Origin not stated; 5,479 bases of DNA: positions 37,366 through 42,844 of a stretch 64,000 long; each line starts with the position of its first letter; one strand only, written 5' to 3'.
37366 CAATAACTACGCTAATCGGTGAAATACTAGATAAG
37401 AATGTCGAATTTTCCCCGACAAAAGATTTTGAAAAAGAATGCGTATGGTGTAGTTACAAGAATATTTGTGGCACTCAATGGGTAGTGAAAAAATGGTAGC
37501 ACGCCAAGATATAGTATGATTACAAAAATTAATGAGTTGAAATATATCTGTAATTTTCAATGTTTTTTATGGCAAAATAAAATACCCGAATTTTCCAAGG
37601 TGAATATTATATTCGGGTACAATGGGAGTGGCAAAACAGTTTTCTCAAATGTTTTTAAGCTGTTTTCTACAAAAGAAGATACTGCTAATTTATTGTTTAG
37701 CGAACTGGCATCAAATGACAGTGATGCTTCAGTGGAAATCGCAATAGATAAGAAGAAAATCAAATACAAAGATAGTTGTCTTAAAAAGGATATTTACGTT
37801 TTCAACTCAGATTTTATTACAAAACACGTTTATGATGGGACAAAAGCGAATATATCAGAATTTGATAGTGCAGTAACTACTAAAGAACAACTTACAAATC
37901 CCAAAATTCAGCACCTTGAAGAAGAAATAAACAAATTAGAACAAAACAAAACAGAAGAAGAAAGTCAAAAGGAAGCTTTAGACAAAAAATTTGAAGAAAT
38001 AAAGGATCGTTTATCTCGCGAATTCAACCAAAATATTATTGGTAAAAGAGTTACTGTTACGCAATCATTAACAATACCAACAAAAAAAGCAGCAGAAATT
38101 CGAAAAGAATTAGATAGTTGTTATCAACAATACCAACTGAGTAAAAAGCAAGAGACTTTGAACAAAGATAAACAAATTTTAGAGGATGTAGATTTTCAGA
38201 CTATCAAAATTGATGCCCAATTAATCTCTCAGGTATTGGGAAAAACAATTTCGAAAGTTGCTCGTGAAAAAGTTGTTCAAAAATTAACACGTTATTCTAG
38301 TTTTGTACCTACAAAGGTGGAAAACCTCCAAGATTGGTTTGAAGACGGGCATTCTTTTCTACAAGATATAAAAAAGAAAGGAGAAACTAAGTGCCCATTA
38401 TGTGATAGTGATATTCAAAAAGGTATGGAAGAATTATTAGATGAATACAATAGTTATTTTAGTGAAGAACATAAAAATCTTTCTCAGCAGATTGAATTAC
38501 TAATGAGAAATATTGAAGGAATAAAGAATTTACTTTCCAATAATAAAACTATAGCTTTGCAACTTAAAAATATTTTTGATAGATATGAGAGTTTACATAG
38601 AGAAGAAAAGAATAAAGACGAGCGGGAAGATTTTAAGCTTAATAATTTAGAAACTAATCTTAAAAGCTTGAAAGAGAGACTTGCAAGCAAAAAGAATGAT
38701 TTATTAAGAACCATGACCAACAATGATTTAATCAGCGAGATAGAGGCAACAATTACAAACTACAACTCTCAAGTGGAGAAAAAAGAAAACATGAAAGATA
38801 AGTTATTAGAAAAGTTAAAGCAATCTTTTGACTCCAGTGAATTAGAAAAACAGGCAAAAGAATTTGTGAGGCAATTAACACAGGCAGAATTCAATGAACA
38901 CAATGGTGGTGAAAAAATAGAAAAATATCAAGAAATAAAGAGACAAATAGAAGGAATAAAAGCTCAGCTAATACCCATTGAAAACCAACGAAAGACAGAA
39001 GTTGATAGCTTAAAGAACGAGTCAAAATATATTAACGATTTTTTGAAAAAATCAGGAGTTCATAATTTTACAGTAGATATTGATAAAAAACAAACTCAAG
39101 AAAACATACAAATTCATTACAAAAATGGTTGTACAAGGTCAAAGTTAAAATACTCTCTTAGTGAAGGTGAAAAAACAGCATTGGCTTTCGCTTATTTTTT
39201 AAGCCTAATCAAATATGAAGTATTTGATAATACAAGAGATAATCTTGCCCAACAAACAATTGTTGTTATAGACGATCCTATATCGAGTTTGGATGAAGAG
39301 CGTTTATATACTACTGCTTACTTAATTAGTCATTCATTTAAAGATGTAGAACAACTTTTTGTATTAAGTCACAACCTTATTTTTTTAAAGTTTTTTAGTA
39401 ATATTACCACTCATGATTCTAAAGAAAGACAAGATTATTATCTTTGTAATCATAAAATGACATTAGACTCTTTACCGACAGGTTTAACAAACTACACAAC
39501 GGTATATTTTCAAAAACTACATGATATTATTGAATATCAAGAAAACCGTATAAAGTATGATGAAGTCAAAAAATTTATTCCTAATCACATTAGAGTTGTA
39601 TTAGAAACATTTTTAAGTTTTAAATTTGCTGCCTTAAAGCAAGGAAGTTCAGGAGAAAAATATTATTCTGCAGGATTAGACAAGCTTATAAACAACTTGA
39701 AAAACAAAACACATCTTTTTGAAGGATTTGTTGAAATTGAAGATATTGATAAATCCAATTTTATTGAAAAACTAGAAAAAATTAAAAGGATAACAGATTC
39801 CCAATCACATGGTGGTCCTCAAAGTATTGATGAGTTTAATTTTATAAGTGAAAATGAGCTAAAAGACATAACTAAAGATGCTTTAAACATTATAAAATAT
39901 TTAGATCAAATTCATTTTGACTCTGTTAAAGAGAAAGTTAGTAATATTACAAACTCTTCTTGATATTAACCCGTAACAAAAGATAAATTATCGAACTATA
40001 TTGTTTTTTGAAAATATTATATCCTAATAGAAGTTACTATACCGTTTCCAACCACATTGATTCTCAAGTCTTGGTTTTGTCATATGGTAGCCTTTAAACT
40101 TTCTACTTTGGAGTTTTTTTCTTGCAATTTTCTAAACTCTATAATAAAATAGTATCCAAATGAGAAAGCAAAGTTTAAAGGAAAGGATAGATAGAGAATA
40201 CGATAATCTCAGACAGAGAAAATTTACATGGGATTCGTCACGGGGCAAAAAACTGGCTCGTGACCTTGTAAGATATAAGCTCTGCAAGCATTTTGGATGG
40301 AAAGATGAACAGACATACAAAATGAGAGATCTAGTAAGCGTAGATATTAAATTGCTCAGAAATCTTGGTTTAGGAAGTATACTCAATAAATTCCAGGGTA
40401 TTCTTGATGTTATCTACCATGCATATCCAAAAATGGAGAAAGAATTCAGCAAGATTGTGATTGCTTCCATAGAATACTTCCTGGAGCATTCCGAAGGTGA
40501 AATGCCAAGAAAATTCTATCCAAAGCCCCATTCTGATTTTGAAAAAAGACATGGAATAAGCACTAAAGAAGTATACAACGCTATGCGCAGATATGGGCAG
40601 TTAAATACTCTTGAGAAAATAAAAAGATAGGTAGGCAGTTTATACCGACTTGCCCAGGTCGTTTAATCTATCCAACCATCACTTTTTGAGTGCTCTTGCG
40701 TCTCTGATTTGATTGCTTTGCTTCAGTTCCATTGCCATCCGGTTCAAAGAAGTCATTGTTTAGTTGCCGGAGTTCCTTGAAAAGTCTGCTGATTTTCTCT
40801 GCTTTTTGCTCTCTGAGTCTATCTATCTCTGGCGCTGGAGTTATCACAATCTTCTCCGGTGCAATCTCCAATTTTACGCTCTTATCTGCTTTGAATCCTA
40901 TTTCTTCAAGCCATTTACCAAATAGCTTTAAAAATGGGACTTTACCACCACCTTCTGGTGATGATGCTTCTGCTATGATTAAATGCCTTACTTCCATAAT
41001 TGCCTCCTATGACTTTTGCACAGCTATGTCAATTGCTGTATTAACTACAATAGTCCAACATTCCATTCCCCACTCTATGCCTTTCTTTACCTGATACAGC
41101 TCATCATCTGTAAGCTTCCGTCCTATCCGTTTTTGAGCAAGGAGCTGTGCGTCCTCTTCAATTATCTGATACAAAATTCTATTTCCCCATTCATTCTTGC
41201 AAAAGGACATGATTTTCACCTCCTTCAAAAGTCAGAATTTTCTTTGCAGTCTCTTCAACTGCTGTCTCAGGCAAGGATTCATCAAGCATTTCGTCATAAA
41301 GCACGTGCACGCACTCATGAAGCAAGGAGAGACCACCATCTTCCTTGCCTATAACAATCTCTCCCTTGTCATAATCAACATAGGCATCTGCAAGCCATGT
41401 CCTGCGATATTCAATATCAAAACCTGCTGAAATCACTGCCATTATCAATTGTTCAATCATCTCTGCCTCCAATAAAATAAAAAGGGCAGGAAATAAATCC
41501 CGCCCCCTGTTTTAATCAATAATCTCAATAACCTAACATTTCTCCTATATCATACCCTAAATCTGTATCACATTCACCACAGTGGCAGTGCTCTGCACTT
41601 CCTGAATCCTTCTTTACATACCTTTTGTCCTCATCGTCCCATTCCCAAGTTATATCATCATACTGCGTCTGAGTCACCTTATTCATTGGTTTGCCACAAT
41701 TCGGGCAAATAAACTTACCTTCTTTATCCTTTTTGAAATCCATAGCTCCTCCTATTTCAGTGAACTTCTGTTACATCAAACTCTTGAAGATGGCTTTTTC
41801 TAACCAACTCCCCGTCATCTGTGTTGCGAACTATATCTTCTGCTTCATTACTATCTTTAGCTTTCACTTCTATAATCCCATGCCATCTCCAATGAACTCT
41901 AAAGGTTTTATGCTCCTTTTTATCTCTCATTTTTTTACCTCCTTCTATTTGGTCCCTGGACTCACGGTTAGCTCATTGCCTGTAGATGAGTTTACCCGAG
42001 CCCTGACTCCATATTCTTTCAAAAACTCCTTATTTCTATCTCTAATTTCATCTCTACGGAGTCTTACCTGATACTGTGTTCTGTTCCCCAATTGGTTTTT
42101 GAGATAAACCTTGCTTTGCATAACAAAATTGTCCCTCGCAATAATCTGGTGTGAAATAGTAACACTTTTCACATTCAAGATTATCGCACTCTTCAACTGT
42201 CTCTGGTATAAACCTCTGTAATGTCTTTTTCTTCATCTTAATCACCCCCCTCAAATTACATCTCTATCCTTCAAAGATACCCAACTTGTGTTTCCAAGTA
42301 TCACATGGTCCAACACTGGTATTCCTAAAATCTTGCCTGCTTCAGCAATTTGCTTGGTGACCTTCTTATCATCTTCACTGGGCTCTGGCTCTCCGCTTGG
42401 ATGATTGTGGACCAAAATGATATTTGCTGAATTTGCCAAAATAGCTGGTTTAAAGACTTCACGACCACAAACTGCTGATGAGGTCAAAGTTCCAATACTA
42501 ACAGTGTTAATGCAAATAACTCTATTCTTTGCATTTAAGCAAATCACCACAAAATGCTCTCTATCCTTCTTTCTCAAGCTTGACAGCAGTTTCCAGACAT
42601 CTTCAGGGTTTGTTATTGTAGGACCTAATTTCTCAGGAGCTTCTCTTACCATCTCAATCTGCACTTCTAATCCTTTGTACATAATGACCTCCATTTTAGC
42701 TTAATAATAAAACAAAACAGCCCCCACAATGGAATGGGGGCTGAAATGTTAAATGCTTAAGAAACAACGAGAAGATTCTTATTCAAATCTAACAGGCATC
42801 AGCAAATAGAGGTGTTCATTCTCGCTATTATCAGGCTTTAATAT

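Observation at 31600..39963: addA-addB operon in reversed gene order, chained to an RloC/PrrC-like zinc-hook ATPase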

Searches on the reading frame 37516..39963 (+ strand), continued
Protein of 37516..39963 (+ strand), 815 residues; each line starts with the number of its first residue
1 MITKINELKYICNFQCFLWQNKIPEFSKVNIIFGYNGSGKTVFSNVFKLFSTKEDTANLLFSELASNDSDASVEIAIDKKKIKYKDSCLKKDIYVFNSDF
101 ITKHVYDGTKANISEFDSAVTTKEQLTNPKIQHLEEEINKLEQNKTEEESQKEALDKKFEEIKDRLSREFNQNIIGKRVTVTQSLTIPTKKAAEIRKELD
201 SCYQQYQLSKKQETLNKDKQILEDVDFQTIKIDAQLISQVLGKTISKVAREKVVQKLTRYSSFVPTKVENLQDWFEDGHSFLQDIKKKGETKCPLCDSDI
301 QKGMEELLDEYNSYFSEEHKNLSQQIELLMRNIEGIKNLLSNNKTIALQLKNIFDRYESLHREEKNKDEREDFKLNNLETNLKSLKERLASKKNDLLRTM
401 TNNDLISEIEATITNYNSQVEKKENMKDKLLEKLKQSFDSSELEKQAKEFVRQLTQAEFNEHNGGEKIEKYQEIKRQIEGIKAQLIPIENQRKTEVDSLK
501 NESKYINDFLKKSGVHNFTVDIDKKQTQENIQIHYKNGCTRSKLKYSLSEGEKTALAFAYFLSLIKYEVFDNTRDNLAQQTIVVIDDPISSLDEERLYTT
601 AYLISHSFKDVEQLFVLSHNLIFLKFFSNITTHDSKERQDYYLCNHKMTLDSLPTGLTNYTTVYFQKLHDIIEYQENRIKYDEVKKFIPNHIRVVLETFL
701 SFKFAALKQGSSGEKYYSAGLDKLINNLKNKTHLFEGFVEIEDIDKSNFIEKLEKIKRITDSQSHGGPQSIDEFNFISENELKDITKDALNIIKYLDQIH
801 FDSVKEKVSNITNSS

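Call 82: fold_search(model_id=the predicted structure, library=pdb)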
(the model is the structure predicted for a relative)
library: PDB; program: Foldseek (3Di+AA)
matches with E <= 10: 986; with E <= 0.001: 13
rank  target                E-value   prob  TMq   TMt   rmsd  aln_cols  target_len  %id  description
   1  7zr1_C                4.9e-06  1.00  0.21  0.21  46.5       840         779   14  Chaetomium thermophilum Mre11-Rad50-Nbs1 complex bound to ATPyS (composite structure) (released 2023-01-11)
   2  7zr1_D                9.2e-06  1.00  0.22  0.23  52.6       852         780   13  Chaetomium thermophilum Mre11-Rad50-Nbs1 complex bound to ATPyS (composite structure) (released 2023-01-11)
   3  6wge_B                2.2e-05  1.00  0.23  0.35  46.6       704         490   13  Cryo-EM structure of human Cohesin-NIPBL-DNA complex without STAG1 (released 2020-05-20)
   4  5xei                  3.6e-05  1.00  0.23  0.34  18.9       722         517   13  Crystal structure of the Smc head domain with a coiled coil and joint derived from Pyrococcus yayanosii (released 2017-06-07)
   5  9a6c_A                8.8e-05  1.00  0.21  0.27  41.5       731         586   14  Integrative model of YYDD-YYDB by crosslinking MS and deep learning (released 2024-09-18)
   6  7q2x_A                1.1e-04  1.00  0.19  0.33  54.9       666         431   13  Cryo-EM structure of clamped S.cerevisiae condensin-DNA complex (Form I) (released 2022-03-23)
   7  7qen_A                2.7e-04  1.00  0.18  0.30  53.7       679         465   11  S.c. Condensin core in DNA- and ATP-bound state (released 2022-06-15)
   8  6qj1                  3.4e-04  1.00  0.14  0.25  36.2       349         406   12  Crystal structure of the C. thermophilum condensin Smc2 ATPase head (crystal from I) (released 2019-07-03)
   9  6wg3_A                4.2e-04  1.00  0.23  0.31  43.6       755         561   11  Cryo-EM structure of human Cohesin-NIPBL-DNA complex (released 2020-05-20)
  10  4ux3_A                5.8e-04  1.00  0.22  0.38  47.3       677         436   15  cohesin Smc3-HD:Scc1-N complex from yeast (released 2014-12-03)
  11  6zz6_B                9.5e-04  1.00  0.22  0.39  53.9       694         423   12  Cryo-EM structure of S.cerevisiae cohesin-Scc2-DNA complex (released 2020-09-30)
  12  5xns_A                9.5e-04  1.00  0.22  0.41  32.8       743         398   11  Crystal structure of the Smc head domain with an extended coiled coil bound to the C-terminal domain of ScpA derived f (released 2017-08-02)
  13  9hqx_f                9.9e-04  0.99  0.20  0.25  41.3       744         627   13  Salmonella enterica Lamassu LmuACB bound to DNA duplex (released 2025-10-01)
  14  3qkt_D                1.1e-03  1.00  0.15  0.34  10.0       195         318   17  Rad50 ABC-ATPase with adjacent coiled-coil region in complex with AMP-PNP (released 2011-03-30)
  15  3qkt_B                1.1e-03  1.00  0.15  0.35   5.2       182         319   18  Rad50 ABC-ATPase with adjacent coiled-coil region in complex with AMP-PNP (released 2011-03-30)
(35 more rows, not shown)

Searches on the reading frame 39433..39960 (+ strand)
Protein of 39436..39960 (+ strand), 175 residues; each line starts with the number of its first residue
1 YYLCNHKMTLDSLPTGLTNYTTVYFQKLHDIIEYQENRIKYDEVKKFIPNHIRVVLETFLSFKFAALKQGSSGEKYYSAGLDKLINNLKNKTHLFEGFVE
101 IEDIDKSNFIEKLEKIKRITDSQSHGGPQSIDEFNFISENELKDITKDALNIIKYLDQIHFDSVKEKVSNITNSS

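Call 50: search_protein_families(library=padloc, proteins=[window:39436-39960:+], max_evalue=1)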
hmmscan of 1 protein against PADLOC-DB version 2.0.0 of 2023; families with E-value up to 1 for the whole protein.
seq(175 aa): 1 family
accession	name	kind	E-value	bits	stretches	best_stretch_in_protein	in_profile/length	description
PDLC04894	PDC-S06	-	4.2e-05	20.3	2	9-66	609-666/740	-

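Call 57: predict_structure(alignment_id=A3)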
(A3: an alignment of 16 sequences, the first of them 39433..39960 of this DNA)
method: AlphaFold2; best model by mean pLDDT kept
length: 176 residues; sequences in the alignment: 16
mean_pLDDT: 82.5   pTM: 0.77
mean pLDDT of the five models: 82.5, 81.4, 79.2, 77.3, 76.3
residues with pLDDT >= 90: 74; 70-90: 64; 50-70: 38; < 50: 0
segments of 3 or more residues with pLDDT < 50: none
pLDDT, mean of each block of 10 residues (from residue 1): 72 63 82 95 91 93 81 66 89 88 94 94 65 67 97 94 83 63
secondary structure, 60 per line:
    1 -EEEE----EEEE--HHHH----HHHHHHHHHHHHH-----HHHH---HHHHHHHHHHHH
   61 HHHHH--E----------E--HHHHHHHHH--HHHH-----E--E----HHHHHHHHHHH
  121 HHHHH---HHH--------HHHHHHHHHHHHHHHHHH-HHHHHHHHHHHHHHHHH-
elements in order: E2-5 E10-13 H16-19 H24-36 H42-45 H49-65 H82-90 H93-96 H110-125 H140-157 H159-175

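Call 59: fold_search(model_id=the predicted structure, library=pdb)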
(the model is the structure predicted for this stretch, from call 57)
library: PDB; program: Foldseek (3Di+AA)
matches with E <= 10: 244; with E <= 0.001: 0
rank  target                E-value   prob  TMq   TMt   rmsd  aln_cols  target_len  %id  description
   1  4c3e_O                4.0e-01  0.63  0.34  0.35   9.6       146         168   16  HRSV M2-1 mutant S58D S61D, P21 crystal (released 2014-01-22)
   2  5a7d_O                4.5e-01  0.14  0.19  0.13  15.3       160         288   18  Tetrameric assembly of LGN with Inscuteable (released 2016-08-03)
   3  4c3e_A                5.2e-01  0.54  0.34  0.34  11.0       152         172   16  HRSV M2-1 mutant S58D S61D, P21 crystal (released 2014-01-22)
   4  4c3e_C                5.8e-01  0.51  0.34  0.35  11.0       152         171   16  HRSV M2-1 mutant S58D S61D, P21 crystal (released 2014-01-22)
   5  4c3e_I                6.1e-01  0.51  0.34  0.36  10.9       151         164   15  HRSV M2-1 mutant S58D S61D, P21 crystal (released 2014-01-22)
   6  4c3e_K                6.1e-01  0.51  0.34  0.35  10.9       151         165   15  HRSV M2-1 mutant S58D S61D, P21 crystal (released 2014-01-22)
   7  4c3b_K                6.7e-01  0.63  0.36  0.37   9.5       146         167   14  HRSV M2-1, P21 crystal form (released 2014-01-22)
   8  4uos                  7.1e-01  0.15  0.22  0.21  16.6       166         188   13  Thermodynamic hyperstability in parametrically designed helical bundles (released 2014-11-05)
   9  4c3e_J                7.5e-01  0.44  0.34  0.35  11.0       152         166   16  HRSV M2-1 mutant S58D S61D, P21 crystal (released 2014-01-22)
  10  4c3e_B                7.5e-01  0.44  0.34  0.35  11.0       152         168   16  HRSV M2-1 mutant S58D S61D, P21 crystal (released 2014-01-22)
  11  2ets                  7.5e-01  0.30  0.26  0.35   9.1       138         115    9  CRYSTAL STRUCTURE OF A BACTERIAL DOMAIN OF UNKNOWN FUNCTION FROM DUF1798 FAMILY (MW1337) FROM STAPHYLOCOCCUS AUREUS SUBS (released 2005-11-08)
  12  4c3b_O                8.3e-01  0.57  0.36  0.37   9.5       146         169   14  HRSV M2-1, P21 crystal form (released 2014-01-22)
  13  5a7d_N                8.3e-01  0.09  0.17  0.12  15.7       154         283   16  Tetrameric assembly of LGN with Inscuteable (released 2016-08-03)
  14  4c3e_D                8.7e-01  0.41  0.34  0.35  11.0       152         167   16  HRSV M2-1 mutant S58D S61D, P21 crystal (released 2014-01-22)
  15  6pzq_C                9.2e-01  0.44  0.34  0.38   7.9       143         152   15  Structure of the human respiratory syncytial virus M2-1 protein in complex with a short positive-sense gene-end RNA (released 2020-08-05)
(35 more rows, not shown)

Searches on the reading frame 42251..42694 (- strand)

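Call 10: search_protein_families(library=pfam, proteins=[window:42251-42694:-], max_evalue=0.001)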
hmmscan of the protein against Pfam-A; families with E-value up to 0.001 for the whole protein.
window:42251-42694:- (147 aa): 1 family
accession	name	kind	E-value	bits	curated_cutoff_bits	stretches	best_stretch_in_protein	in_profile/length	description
PF04002.20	RadC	-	9.1e-43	145.5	22.1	1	27-144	1-119/121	RadC-like JAB domain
